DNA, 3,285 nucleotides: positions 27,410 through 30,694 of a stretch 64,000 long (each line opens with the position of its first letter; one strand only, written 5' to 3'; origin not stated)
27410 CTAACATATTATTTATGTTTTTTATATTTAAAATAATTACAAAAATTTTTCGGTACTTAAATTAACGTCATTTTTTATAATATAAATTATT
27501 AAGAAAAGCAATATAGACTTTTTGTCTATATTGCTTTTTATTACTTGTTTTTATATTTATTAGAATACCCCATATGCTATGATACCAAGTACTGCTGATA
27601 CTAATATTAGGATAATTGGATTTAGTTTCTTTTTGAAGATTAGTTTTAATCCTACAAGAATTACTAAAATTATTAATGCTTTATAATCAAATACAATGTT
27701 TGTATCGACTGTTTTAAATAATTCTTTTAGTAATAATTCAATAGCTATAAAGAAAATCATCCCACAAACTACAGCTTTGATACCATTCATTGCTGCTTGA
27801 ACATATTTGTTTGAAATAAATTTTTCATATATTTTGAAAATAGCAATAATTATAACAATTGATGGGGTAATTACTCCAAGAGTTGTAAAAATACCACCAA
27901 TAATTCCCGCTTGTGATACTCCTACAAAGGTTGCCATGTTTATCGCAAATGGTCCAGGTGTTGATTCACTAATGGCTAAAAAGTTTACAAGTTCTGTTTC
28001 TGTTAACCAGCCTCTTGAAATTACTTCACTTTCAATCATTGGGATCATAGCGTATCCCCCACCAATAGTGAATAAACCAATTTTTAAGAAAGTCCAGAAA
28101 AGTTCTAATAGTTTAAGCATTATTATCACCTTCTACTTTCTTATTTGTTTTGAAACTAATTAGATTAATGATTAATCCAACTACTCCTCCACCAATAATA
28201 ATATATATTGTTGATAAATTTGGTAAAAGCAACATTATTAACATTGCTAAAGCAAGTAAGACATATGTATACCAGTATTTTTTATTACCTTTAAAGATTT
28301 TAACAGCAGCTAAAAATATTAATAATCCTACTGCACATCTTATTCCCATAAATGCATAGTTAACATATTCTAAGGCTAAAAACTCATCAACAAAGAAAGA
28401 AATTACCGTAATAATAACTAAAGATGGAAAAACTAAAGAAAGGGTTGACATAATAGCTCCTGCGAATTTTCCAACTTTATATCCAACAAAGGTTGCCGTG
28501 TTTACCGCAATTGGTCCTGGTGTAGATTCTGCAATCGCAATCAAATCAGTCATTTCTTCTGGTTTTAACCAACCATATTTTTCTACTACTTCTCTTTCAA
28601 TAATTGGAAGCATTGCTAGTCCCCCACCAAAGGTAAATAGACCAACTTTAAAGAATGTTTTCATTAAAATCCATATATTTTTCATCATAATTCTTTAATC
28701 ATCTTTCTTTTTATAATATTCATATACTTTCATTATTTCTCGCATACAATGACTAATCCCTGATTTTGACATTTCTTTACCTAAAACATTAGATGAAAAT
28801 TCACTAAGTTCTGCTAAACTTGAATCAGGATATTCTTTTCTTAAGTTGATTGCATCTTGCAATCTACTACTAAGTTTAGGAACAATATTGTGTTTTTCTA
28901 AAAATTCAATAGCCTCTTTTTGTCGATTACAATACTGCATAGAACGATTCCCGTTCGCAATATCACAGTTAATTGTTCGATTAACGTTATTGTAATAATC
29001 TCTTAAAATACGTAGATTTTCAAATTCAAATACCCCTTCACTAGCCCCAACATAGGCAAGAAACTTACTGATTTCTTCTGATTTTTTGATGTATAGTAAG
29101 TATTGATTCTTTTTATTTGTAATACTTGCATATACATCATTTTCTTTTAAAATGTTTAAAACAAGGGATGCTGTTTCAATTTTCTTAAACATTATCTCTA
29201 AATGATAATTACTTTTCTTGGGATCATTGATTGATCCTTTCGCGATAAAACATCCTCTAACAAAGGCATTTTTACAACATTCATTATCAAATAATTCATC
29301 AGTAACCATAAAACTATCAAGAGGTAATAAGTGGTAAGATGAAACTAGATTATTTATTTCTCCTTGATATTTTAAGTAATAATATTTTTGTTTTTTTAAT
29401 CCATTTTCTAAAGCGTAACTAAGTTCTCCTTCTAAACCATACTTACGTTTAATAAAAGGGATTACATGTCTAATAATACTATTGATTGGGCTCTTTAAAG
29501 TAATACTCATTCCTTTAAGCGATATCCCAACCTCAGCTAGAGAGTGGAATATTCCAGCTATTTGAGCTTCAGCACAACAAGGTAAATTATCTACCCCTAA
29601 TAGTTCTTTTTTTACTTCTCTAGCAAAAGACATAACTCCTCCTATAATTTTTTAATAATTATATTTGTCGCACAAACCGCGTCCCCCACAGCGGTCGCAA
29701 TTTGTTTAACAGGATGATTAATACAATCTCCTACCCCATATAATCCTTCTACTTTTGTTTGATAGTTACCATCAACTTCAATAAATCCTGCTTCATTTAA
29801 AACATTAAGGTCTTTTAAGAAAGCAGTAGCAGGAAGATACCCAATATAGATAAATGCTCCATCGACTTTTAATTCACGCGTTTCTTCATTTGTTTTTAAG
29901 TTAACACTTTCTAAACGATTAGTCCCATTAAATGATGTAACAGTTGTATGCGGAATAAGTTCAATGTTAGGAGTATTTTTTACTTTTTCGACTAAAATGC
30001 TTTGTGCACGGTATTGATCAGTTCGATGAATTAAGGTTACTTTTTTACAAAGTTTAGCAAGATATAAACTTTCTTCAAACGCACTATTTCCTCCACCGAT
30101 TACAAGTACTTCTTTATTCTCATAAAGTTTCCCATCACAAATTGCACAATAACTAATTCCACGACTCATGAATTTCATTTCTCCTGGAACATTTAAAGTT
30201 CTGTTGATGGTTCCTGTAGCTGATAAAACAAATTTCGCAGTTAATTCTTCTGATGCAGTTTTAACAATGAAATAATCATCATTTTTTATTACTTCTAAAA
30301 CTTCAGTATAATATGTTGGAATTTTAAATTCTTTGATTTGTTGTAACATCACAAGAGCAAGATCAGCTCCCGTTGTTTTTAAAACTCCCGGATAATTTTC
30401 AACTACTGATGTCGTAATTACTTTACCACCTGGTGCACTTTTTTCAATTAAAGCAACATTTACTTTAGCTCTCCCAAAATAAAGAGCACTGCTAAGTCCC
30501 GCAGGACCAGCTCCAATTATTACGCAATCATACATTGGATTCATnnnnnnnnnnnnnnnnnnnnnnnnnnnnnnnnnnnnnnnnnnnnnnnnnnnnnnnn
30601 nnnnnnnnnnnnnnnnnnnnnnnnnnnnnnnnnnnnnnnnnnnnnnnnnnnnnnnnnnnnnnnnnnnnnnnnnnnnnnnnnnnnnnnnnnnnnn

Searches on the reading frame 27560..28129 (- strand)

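Call 17: search_protein_families(library=pfam, proteins=[window:27560-28129:-], max_evalue=0.0001)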
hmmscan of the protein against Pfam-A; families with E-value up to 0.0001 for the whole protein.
window:27560-28129:- (189 aa): 1 family
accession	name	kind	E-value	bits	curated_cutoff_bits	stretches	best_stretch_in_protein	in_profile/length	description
PF02417.20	Chromate_transp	-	1.3e-49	168.9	28.6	1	8-183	1-166/166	Chromate transporter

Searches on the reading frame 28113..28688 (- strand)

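Call 17: search_protein_families(library=pfam, proteins=[window:28113-28688:-], max_evalue=0.0001)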
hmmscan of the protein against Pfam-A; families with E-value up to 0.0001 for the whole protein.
window:28113-28688:- (191 aa): 1 family
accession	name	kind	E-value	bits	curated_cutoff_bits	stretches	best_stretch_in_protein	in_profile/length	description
PF02417.20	Chromate_transp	-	1.2e-48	165.8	28.6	1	6-172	1-166/166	Chromate transporter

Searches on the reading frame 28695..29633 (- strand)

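Call 17: search_protein_families(library=pfam, proteins=[window:28695-29633:-], max_evalue=0.0001)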
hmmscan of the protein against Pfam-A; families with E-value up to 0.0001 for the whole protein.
window:28695-29633:- (312 aa): 3 families
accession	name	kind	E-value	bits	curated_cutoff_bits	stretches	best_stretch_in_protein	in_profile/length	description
PF14527.11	LAGLIDADG_WhiA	-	1.1e-27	96.4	23.2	1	122-212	2-91/93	WhiA LAGLIDADG-like domain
PF02650.20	HTH_WhiA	-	4.3e-22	78.8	27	1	217-303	1-83/84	WhiA C-terminal HTH domain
PF10298.14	WhiA_N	-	2.3e-11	44.1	23.4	1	18-103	1-86/86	WhiA N-terminal LAGLIDADG-like domain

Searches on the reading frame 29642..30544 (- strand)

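Call 17: search_protein_families(library=pfam, proteins=[window:29642-30544:-], max_evalue=0.0001)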
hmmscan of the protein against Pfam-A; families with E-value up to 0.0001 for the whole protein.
window:29642-30544:- (300 aa): 11 families
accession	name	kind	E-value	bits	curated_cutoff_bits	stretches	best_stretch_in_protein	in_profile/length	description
PF07992.20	Pyr_redox_2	-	4e-48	164.7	26.1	1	5-288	1-290/291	Pyridine nucleotide-disulphide oxidoreductase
PF13738.12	Pyr_redox_3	-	1.1e-28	100.8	30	1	73-272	94-305/305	Pyridine nucleotide-disulphide oxidoreductase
PF00070.33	Pyr_redox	-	9.1e-18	65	22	1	146-217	2-80/82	Pyridine nucleotide-disulphide oxidoreductase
PF03486.20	HI0933_like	-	1.3e-08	35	50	0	6-44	2-40/244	HI0933-like protein Rossmann domain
PF01946.23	Thi4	-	2.2e-07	30.8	26.2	1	6-41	19-56/235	Thi4 family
PF00890.30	FAD_binding_2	-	5.6e-07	29.5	20.4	0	6-39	1-35/414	FAD binding domain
PF01134.28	GIDA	-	5.6e-07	29.4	22.1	0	6-35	1-30/391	Glucose inhibited division protein A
PF12831.13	FAD_oxidored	-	1.6e-06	28.1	27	0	6-48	1-43/416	FAD dependent oxidoreductase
PF01266.30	DAO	-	4.1e-06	27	27.9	1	6-40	1-37/353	FAD dependent oxidoreductase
PF01494.25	FAD_binding_3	-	1.5e-05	24.9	22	0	5-37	2-34/349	FAD binding domain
PF13450.12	NAD_binding_8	-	8.1e-05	23.3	21.9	0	9-52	1-41/68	NAD(P)-binding Rossmann-like domain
